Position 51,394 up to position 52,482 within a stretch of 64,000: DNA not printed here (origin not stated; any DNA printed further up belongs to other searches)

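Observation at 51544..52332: Xanthorhodopsin-clade proton-pump rhodopsin with an antenna-compatible Trp-Gly, and no retinal or carotenoid gene nearby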

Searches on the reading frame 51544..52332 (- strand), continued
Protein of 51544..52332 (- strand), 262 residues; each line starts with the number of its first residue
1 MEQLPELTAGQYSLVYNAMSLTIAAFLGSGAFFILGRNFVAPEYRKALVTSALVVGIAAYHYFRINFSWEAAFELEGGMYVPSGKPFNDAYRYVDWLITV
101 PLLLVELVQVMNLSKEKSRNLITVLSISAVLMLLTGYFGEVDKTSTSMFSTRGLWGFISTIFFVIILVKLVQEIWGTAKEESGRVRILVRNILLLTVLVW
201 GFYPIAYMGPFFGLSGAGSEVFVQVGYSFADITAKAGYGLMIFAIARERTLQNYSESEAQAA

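Call 57: predict_structure(alignment_id=A2)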
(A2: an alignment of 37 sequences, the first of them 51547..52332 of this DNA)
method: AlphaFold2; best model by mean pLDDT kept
length: 262 residues; sequences in the alignment: 37
mean_pLDDT: 91.1   pTM: 0.87
mean pLDDT of the five models: 91.1, 89.4, 89.1, 87.7, 86.9
residues with pLDDT >= 90: 186; 70-90: 66; 50-70: 9; < 50: 1
segments of 3 or more residues with pLDDT < 50: none
pLDDT, mean of each block of 10 residues (from residue 1): 86 98 98 96 94 98 97 96 92 90 90 88 92 86 80 89 93 94 95 91 85 88 95 96 95 72 59
secondary structure, 60 per line:
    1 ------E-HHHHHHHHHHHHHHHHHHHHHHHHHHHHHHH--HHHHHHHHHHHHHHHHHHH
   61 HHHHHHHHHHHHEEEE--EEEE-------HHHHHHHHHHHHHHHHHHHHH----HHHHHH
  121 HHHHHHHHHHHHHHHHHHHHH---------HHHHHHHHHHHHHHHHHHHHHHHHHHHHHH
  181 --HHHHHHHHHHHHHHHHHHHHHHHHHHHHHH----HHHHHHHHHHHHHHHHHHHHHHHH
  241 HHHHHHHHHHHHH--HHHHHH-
elements in order: H9-39 H42-72 E73-76 E79-82 H90-110 H115-141 H151-180 H183-212 H217-253 H256-261

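Call 61: fold_search(model_id=the predicted structure, library=pdb)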
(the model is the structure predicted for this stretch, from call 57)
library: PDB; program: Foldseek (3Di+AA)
matches with E <= 10: 1306; with E <= 0.001: 337
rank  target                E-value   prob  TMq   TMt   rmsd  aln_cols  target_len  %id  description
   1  3ddl_B                9.8e-21  1.00  0.90  0.94   1.7       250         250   54  Crystallographic Structure of Xanthorhodopsin, a Light-Driven Ion Pump with Dual Chromophore (released 2008-10-14)
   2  3ddl_A                1.1e-20  1.00  0.90  0.94   1.7       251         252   53  Crystallographic Structure of Xanthorhodopsin, a Light-Driven Ion Pump with Dual Chromophore (released 2008-10-14)
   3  5azd_A                3.7e-20  1.00  0.89  0.93   1.8       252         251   49  Crystal structure of thermophilic rhodopsin. (released 2016-04-27)
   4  5azd_C                5.7e-20  1.00  0.88  0.92   1.9       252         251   48  Crystal structure of thermophilic rhodopsin. (released 2016-04-27)
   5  5azd_B                5.9e-20  1.00  0.87  0.91   2.2       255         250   49  Crystal structure of thermophilic rhodopsin. (released 2016-04-27)
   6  6nwd                  7.8e-20  1.00  0.89  0.94   1.7       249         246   49  X-ray Crystallographic structure of Gloeobacter rhodopsin (released 2019-08-14)
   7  7ytb_A                9.4e-20  1.00  0.90  0.94   1.4       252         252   50  Crystal structure of Kin4B8 (released 2023-03-15)
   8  5azd_D                9.8e-20  1.00  0.89  0.93   1.7       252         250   49  Crystal structure of thermophilic rhodopsin. (released 2016-04-27)
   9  7ytb_B                1.1e-19  1.00  0.91  0.93   1.4       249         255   51  Crystal structure of Kin4B8 (released 2023-03-15)
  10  8i2z                  1.5e-19  1.00  0.90  0.93   1.5       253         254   50  Cryo-EM structure of the zeaxanthin-bound kin4B8 (released 2023-03-29)
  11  9wfa                  1.8e-19  1.00  0.90  0.96   1.4       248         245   50  Cryo-EM structure of psXR (released 2026-03-18)
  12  7o8v                  1.2e-14  1.00  0.89  0.89   2.5       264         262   30  NmHR light state structure at 55 ms (50 - 60 ms) after photoexcitation determined by serial millisecond crystallography (released 2022-02-09)
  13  5g28                  2.1e-14  1.00  0.90  0.90   2.2       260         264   29  The crystal structure of light-driven chloride pump ClR at pH 6.0. (released 2016-10-19)
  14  7o8k                  2.5e-14  1.00  0.87  0.86   2.5       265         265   30  NmHR light state structure at 300 us after photoexcitation determined by serial femtosecond crystallography (with extrap (released 2022-02-09)
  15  9hfk_A                2.6e-14  1.00  0.84  0.87   2.3       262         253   37  Cryo-EM structure of the freshwater actinorhodopsin, Rhodoluna lacicola (RlActR) (released 2026-03-18)
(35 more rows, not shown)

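Call 71: find_encoding_contigs(protein=P0007, flank=6000, max_places=1)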
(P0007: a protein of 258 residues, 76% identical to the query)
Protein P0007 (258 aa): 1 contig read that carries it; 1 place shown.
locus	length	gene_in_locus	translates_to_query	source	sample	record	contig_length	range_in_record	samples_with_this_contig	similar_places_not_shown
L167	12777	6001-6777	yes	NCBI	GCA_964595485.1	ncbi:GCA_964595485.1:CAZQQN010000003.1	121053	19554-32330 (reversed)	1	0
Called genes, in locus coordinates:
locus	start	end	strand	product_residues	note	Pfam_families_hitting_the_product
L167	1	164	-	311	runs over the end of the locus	PF02729:OTCace_N, PF00185:OTCace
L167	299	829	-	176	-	PF00156:Pribosyltran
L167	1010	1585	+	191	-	PF06052:3-HAO, PF07883:Cupin_2 (faint)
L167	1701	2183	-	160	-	PF08645:PNK3P (weak), PF13419:HAD_2 (weak), PF13242:Hydrolase_like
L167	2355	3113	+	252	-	PF00535:Glycos_transf_2, PF13641:Glyco_tranf_2_3 (weak)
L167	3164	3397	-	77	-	PF02823:ATP-synt_DE_N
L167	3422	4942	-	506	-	PF02874:ATP-synt_ab_N, PF00006:ATP-synt_ab, PF22919:ATP-synt_VA_C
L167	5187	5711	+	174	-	PF02525:Flavodoxin_2, PF03358:FMN_red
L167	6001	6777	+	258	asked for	PF01036:Bac_rhodopsin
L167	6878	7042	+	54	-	-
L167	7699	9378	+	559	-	PF17391:Urocanase_N, PF01175:Urocanase, PF17392:Urocanase_C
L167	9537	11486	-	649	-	PF13292:DXP_synthase_N, PF00456:Transketolase_N (faint), PF02779:Transket_pyr, PF02780:Transketolase_C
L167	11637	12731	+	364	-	PF00501:AMP-binding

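Call 72: find_encoding_contigs(protein=P0009, flank=6000, max_places=1)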
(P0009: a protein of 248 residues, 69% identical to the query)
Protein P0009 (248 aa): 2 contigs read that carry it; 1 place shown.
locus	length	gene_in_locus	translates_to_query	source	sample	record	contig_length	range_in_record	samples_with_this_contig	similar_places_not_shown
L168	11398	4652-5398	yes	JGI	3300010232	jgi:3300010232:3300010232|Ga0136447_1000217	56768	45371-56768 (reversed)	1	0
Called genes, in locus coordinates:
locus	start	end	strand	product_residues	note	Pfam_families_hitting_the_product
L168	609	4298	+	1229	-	PF02574:S-methyl_trans, PF00809:Pterin_bind, PF02607:B12-binding_2, PF02310:B12-binding, PF02965:Met_synt_B12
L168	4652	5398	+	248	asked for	PF01036:Bac_rhodopsin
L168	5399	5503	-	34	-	-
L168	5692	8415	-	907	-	PF00330:Aconitase, PF00694:Aconitase_C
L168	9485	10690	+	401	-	PF05222:AlaDh_PNT_N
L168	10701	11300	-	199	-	PF04387:PTPLA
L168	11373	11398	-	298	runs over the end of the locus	PF01048:PNP_UDP_1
